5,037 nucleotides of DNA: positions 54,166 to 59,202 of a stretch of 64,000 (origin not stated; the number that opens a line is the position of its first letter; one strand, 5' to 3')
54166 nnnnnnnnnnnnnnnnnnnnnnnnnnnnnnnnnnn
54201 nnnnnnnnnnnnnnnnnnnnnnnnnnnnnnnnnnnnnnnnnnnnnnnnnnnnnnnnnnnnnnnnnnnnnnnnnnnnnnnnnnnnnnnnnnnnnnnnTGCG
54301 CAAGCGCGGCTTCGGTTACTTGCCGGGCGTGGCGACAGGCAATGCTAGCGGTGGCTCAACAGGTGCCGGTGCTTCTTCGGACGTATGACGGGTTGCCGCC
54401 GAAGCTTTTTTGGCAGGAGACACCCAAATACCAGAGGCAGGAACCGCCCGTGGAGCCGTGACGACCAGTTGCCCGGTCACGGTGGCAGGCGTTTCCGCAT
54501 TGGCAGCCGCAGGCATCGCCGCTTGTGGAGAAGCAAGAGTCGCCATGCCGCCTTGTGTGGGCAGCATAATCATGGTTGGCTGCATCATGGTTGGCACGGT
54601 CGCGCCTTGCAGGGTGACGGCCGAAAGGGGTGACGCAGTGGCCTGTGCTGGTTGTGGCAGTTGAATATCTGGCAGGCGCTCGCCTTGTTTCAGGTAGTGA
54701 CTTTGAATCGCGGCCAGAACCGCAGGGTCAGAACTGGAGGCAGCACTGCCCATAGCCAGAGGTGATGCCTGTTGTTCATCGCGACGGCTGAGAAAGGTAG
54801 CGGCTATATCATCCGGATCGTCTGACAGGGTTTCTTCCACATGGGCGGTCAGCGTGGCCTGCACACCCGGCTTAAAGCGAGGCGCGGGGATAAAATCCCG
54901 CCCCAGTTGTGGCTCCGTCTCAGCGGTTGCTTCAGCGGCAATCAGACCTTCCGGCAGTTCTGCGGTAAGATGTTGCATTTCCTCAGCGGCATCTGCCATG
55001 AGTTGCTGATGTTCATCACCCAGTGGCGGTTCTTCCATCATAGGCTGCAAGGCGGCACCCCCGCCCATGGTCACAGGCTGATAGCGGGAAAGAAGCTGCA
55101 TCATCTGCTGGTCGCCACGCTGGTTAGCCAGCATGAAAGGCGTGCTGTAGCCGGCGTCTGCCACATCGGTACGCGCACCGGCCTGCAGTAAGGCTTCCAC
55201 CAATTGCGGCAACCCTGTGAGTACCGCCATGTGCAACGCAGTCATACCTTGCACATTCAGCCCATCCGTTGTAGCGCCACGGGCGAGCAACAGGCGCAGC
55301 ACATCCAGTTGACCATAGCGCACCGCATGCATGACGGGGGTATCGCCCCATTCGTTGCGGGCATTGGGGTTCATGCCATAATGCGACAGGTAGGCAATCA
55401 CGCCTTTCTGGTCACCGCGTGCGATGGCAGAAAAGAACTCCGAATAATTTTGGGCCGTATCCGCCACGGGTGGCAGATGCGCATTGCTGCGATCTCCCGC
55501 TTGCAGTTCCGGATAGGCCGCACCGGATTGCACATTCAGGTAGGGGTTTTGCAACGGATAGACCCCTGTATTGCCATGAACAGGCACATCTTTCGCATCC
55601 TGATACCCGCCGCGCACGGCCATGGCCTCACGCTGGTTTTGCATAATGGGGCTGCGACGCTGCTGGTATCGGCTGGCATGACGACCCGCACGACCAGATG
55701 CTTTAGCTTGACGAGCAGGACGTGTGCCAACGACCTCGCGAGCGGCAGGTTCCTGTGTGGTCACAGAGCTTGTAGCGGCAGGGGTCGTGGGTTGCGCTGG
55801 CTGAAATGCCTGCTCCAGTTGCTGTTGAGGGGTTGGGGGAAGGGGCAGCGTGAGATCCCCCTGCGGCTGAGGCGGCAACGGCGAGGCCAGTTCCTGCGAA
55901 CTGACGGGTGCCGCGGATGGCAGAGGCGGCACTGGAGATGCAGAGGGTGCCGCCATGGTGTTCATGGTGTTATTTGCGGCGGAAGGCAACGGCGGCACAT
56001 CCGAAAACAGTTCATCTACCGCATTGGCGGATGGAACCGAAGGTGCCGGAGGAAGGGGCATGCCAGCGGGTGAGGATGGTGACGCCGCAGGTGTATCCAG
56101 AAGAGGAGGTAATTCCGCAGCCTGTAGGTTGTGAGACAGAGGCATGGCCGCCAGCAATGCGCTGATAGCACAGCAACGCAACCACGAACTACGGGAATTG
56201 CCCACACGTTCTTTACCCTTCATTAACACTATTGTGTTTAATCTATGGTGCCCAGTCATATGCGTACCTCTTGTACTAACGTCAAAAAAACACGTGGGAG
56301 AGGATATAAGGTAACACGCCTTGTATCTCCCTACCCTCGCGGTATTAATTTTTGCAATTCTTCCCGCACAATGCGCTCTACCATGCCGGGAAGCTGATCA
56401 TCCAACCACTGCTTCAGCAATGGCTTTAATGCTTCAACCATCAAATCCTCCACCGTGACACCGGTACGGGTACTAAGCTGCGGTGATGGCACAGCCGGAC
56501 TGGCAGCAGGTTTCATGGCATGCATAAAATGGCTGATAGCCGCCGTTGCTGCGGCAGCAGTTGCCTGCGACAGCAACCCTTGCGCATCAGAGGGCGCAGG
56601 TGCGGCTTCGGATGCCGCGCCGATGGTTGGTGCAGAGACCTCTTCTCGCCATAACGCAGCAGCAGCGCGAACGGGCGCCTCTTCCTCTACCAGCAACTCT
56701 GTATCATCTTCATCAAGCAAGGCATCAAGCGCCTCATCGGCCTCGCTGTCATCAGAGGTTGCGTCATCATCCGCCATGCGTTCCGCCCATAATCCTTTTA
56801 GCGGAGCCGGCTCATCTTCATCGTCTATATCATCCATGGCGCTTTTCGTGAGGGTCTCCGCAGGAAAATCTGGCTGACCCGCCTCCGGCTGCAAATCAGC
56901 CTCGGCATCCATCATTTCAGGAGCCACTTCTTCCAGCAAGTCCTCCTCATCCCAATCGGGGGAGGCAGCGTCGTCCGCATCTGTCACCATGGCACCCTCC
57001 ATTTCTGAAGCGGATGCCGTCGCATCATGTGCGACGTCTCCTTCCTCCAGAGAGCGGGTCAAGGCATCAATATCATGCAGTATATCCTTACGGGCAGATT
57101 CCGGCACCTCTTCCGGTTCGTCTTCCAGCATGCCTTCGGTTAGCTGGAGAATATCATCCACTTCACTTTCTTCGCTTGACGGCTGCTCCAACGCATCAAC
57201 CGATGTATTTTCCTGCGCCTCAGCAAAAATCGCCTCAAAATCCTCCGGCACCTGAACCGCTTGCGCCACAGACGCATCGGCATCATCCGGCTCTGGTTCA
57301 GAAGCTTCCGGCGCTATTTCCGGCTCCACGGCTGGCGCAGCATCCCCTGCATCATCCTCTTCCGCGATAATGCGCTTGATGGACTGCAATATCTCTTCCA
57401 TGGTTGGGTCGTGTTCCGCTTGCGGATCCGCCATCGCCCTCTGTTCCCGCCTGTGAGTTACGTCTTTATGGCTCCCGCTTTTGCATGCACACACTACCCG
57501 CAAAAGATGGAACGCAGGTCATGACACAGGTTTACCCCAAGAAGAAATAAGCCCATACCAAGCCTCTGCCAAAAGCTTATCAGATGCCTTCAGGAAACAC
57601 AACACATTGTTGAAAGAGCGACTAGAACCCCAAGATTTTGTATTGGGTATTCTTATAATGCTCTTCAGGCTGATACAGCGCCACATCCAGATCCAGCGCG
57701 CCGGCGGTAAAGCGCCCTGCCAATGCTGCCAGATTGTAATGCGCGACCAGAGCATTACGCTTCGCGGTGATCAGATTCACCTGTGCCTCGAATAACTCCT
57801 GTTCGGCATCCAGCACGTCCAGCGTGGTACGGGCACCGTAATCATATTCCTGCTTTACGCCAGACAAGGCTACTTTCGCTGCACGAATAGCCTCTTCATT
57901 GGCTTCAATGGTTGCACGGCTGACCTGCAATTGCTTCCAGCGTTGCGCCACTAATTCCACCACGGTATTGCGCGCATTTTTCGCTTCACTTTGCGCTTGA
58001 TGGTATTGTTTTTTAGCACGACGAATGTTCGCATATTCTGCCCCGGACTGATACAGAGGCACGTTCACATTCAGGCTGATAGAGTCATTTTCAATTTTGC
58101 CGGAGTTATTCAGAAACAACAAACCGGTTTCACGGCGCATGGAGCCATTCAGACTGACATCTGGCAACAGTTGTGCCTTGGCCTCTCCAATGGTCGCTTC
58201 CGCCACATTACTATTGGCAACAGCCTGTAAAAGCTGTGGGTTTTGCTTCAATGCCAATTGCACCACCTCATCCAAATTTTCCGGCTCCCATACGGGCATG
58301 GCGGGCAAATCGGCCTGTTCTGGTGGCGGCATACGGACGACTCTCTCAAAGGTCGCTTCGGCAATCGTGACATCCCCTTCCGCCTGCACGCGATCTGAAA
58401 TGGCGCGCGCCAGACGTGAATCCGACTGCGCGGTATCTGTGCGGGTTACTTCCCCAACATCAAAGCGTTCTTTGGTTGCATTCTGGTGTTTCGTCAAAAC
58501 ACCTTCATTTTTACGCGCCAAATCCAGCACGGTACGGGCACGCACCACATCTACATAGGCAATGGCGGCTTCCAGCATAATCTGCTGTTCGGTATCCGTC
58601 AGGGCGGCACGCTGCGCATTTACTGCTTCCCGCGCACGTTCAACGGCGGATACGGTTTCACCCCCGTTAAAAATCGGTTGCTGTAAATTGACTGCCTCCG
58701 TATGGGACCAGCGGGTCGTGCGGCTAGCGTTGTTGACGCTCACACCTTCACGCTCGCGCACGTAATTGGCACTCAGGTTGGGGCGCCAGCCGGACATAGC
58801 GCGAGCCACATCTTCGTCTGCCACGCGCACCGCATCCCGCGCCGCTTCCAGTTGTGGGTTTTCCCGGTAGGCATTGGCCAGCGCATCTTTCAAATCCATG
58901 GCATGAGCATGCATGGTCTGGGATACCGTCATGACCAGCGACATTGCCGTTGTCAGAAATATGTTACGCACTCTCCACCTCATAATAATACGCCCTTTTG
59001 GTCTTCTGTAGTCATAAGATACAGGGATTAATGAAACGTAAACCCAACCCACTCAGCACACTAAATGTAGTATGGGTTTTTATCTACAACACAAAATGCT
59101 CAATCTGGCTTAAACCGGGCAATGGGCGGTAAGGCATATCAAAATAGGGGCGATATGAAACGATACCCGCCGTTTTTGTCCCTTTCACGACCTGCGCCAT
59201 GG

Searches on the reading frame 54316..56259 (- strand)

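Call 18: search_protein_families(library=ncbifam, proteins=[window:54316-56259:-], max_evalue=0.00001)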
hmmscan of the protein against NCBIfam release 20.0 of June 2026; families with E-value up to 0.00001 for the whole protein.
window:54316-56259:- (647 aa): 4 families
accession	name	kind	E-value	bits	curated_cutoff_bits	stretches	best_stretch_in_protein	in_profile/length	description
NF041931.2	MzaA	equivalog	2.4e-10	39.9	800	1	295-379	25-97/726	MZA anti-phage system associated sigma-70 family RNA polymerase sigma factor MzaA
NF043029.1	T4SS_AnkY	equivalog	1.4e-09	37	600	1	305-387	458-540/543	Dot/Icm T4SS effector AnkY/LegA9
NF043023.1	T4SS_AnkH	equivalog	2.1e-08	33.4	600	1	285-393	13-120/467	Dot/Icm T4SS effector AnkH/LegA3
NF043022.1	T4SS_AnkG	equivalog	6.7e-06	25.1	500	1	266-389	325-454/455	Dot/Icm T4SS effector AnkG/AnkZ/LegA7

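Call 35: search_protein_families(library=pfam, proteins=[window:54316-56256:-], max_evalue=0.001)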
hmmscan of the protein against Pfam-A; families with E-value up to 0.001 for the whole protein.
window:54316-56256:- (646 aa): 5 families
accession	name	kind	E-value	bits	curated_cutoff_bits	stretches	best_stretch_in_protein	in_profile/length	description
PF12796.13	Ank_2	-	2.4e-15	57.3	27.3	1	277-366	4-89/90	Ankyrin repeats (3 copies)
PF00023.36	Ank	-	7.6e-15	54.6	21.1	2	336-367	1-32/33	Ankyrin repeat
PF13637.12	Ank_4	-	1.1e-11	45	22.7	2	284-324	10-50/50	Ankyrin repeats (many copies)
PF13857.12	Ank_5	-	1.7e-10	41.4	27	1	290-328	2-40/56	Ankyrin repeats (many copies)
PF13606.12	Ank_3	-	8.6e-10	38.3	22.3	0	304-329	2-27/30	Ankyrin repeat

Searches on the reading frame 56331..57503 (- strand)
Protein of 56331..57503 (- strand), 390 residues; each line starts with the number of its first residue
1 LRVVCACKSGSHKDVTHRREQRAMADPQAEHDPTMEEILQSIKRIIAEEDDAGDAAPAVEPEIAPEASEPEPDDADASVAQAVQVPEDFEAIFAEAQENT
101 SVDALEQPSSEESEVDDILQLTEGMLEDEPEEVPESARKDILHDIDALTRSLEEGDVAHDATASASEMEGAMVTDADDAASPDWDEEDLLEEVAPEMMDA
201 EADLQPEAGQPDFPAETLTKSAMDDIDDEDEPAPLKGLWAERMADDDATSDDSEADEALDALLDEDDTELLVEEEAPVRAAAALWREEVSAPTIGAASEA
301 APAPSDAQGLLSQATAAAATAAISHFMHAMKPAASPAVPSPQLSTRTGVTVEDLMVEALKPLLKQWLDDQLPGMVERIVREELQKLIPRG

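Call 18: search_protein_families(library=ncbifam, proteins=[window:56331-57503:-], max_evalue=0.00001)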
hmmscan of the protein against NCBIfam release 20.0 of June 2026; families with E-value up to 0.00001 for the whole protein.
window:56331-57503:- (390 aa): 1 family
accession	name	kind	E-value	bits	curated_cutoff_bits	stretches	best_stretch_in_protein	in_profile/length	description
NF052660.1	PopZ_fam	subfamily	2.1e-24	87.7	125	1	33-386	2-165/167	PopZ family protein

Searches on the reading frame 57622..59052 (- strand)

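Call 18: search_protein_families(library=ncbifam, proteins=[window:57622-59052:-], max_evalue=0.00001)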
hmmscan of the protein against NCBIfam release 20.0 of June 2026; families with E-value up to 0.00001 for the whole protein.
window:57622-59052:- (476 aa): 8 families
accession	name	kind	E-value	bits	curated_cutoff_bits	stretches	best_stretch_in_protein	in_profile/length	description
TIGR01844.1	type_I_sec_TolC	subfamily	2e-95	320.2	225.15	1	50-455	1-407/414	TolC family outer membrane protein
NF007002.0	PRK09465.1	equivalog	2.7e-41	141.6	495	1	39-450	12-428/460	outer membrane channel protein TolC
TIGR01845.1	outer_NodT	subfamily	6.3e-28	97.8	210.05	1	55-442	60-454/460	efflux transporter outer membrane subunit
NF052390.1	efflux_OMP_AbuO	equivalog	1e-20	73.9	700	1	41-450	10-435/447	multidrug efflux outer membrane protein AbuO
NF045679.1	DiMtlExpIhpA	equivalog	3.6e-12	45.7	650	1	34-446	13-413/424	divalent metal ion exporter subunit IhpA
NF007347.1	PRK09837.1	subfamily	3.4e-10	39.4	598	1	223-445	238-456/461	Cu(I)/Ag(I) efflux RND transporter outer membrane protein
NF033143.1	efflux_OM_AdeK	equivalog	7.9e-08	31.5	900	1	145-435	155-448/480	multidrug efflux RND transporter AdeIJK outer membrane channel subunit AdeK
NF033142.1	efflux_OM_AdeC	exception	2.7e-07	29.6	975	1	163-435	171-448/465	multidrug efflux RND transporter AdeABC outer membrane channel subunit AdeC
